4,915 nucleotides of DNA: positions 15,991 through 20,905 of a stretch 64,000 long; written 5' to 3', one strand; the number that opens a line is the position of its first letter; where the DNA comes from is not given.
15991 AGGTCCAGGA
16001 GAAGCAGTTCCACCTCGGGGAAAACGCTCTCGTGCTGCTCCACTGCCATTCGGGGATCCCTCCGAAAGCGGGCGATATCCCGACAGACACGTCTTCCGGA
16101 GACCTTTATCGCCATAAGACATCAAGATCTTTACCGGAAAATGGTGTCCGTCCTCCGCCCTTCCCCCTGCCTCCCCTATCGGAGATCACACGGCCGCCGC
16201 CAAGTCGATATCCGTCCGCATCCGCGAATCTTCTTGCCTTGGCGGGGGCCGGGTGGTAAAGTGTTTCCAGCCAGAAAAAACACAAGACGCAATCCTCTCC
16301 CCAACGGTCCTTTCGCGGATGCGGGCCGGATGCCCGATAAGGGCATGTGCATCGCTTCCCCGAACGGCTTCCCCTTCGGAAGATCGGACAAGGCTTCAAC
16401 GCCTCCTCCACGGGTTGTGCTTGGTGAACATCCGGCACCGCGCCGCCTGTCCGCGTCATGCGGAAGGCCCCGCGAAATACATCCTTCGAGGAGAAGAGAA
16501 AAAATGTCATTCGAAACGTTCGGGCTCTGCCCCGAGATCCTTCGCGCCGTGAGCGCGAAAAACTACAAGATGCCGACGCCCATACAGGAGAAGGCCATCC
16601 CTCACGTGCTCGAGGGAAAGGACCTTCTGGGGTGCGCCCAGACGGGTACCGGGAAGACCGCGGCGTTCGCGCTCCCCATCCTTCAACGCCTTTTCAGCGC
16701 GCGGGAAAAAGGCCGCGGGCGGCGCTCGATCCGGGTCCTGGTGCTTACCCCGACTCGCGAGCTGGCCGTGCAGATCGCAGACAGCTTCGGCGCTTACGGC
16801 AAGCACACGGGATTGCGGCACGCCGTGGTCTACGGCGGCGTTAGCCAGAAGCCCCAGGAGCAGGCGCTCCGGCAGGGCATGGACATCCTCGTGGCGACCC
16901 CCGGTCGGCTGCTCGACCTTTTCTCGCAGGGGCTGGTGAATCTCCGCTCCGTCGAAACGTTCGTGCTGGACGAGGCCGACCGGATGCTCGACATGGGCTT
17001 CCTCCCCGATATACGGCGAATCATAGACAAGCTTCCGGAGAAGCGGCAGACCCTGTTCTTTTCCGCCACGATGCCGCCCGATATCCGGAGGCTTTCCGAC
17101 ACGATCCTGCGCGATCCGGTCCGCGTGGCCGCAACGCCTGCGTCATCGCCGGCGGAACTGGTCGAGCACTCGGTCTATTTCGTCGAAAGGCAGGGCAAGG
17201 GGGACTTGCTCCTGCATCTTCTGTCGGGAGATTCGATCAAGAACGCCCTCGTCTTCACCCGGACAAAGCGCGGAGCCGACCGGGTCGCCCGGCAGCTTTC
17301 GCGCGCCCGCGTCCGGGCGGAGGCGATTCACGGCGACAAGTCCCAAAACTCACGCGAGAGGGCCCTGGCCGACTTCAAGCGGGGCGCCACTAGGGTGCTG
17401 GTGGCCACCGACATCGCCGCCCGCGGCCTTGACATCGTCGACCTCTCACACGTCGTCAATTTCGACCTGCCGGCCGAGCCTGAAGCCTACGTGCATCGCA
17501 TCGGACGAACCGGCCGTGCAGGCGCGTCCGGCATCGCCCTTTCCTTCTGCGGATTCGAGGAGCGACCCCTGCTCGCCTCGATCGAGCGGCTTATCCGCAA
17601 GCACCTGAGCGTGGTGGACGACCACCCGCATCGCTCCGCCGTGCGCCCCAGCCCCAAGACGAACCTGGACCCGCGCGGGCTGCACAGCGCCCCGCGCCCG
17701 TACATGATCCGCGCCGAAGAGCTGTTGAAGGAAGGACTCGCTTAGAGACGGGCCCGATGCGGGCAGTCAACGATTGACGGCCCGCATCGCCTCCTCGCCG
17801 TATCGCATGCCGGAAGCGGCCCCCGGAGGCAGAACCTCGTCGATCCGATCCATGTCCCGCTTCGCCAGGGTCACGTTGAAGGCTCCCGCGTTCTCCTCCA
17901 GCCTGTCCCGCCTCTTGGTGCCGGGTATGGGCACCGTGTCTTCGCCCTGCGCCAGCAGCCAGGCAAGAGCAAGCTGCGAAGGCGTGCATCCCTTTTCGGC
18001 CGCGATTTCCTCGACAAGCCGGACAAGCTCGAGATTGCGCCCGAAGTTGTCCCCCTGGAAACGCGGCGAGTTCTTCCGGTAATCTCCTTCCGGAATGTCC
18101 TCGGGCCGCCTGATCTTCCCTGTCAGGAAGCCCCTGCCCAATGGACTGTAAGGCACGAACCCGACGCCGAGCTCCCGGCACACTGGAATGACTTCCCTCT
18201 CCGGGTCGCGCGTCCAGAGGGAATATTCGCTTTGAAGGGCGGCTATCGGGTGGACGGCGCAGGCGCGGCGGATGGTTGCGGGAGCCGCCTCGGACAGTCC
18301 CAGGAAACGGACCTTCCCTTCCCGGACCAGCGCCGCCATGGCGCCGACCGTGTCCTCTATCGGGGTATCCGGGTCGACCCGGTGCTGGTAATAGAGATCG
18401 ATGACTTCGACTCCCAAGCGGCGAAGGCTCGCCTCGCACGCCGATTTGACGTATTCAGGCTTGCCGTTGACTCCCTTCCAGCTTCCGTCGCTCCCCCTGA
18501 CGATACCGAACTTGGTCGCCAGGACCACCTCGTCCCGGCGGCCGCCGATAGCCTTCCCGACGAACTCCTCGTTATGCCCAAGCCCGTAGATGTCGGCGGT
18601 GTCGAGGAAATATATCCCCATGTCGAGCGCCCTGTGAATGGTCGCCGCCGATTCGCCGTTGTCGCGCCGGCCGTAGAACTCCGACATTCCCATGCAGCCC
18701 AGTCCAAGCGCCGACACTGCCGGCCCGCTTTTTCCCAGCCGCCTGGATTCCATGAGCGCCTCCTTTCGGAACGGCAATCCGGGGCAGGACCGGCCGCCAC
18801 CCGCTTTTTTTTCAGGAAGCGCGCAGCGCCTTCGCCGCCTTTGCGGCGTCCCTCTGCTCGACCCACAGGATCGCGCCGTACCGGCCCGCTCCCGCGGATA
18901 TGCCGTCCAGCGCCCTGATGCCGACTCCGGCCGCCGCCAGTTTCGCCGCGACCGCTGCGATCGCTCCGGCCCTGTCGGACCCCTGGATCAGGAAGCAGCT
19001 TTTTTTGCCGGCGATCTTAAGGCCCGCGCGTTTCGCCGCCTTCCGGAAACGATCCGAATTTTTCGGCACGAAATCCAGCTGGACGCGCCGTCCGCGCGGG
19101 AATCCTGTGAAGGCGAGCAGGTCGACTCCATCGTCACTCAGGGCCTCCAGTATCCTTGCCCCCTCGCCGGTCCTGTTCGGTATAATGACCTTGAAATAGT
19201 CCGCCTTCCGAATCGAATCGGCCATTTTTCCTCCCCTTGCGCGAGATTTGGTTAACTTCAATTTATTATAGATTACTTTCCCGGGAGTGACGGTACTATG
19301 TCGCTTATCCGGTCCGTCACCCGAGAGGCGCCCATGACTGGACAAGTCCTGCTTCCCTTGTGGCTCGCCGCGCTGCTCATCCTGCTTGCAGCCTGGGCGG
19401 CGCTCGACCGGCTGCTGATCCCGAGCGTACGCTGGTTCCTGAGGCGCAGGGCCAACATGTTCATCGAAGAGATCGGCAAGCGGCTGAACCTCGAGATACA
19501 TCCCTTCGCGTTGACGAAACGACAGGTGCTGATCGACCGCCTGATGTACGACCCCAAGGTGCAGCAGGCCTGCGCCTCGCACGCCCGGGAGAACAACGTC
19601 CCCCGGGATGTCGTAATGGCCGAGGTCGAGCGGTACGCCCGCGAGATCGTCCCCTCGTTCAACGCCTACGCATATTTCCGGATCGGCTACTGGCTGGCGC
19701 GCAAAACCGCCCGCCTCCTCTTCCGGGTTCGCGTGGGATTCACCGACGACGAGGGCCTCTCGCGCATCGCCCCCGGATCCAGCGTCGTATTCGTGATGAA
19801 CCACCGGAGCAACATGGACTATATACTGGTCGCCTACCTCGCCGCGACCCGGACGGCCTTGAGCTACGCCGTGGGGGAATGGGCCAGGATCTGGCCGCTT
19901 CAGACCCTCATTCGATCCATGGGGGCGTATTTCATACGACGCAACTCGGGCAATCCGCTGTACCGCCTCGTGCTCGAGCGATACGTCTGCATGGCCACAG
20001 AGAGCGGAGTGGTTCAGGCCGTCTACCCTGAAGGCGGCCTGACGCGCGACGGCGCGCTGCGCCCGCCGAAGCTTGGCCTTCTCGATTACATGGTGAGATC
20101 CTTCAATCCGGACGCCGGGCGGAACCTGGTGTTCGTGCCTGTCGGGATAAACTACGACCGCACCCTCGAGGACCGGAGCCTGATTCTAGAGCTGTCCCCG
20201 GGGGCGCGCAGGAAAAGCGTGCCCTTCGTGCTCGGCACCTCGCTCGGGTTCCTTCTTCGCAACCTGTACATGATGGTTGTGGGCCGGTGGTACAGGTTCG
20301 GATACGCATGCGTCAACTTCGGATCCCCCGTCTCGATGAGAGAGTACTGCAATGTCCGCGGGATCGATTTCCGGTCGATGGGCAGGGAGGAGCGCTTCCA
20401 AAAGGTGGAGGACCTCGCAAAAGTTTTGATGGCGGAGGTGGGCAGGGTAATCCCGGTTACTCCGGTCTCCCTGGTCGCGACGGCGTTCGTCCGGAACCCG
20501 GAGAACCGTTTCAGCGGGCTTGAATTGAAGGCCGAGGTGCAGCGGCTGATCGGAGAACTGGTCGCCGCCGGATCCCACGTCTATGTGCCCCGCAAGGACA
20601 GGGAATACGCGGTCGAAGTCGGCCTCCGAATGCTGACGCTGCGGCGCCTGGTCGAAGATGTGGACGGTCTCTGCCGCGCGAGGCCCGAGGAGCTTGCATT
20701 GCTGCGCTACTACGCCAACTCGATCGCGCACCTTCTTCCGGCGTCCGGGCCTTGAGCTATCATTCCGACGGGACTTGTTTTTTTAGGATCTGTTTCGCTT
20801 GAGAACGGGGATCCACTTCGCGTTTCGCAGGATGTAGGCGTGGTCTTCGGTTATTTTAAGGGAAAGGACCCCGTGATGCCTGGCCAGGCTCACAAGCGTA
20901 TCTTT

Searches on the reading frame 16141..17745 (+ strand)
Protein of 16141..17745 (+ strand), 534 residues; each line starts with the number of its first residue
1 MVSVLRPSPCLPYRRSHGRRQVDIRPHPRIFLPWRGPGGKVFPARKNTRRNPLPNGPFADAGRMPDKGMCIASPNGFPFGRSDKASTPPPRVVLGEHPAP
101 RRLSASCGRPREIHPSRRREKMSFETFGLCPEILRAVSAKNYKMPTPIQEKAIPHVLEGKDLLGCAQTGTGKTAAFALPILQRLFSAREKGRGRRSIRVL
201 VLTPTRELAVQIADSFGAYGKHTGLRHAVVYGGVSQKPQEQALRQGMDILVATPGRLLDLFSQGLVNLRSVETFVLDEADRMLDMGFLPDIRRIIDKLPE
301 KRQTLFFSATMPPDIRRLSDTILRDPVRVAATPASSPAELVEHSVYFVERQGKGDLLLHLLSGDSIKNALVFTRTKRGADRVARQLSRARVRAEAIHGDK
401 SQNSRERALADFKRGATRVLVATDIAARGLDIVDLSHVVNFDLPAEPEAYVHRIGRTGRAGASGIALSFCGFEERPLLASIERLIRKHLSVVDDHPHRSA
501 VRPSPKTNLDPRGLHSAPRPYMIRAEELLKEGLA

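Call 62: search_protein_families(library=pfam, proteins=[window:16141-17745:+], max_evalue=0.00001)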
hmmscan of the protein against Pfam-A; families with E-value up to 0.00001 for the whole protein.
window:16141-17745:+ (534 aa): 3 families
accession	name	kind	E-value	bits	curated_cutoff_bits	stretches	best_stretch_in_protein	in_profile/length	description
PF00270.35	DEAD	-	1.4e-53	181.5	26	1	146-317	1-166/167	DEAD/DEAH box helicase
PF00271.37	Helicase_C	-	1.9e-33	115.5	23.5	1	353-461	2-110/110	Helicase conserved C-terminal domain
PF04851.21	ResIII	-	7.4e-08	32.9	22.5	1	146-311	5-162/164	Type III restriction enzyme, res subunit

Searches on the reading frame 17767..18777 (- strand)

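Call 62: search_protein_families(library=pfam, proteins=[window:17767-18777:-], max_evalue=0.00001)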
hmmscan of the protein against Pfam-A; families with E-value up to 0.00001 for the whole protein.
window:17767-18777:- (336 aa): 1 family
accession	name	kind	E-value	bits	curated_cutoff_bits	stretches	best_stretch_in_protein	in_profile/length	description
PF00248.27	Aldo_ket_red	-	6.2e-81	272.1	24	1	24-315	2-289/291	Aldo/keto reductase family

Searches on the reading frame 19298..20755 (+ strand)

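Call 62: search_protein_families(library=pfam, proteins=[window:19298-20755:+], max_evalue=0.00001)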
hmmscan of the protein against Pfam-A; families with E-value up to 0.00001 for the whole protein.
window:19298-20755:+ (485 aa): 2 families
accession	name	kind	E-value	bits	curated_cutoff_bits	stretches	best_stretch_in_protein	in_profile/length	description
PF19277.4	GPAT_C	-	1.7e-18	67.5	25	1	333-480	29-185/344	Glycerol-3-phosphate acyltransferase C-terminal region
PF01553.26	Acyltransferase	-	2.7e-17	63.3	23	1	152-284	5-131/132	Acyltransferase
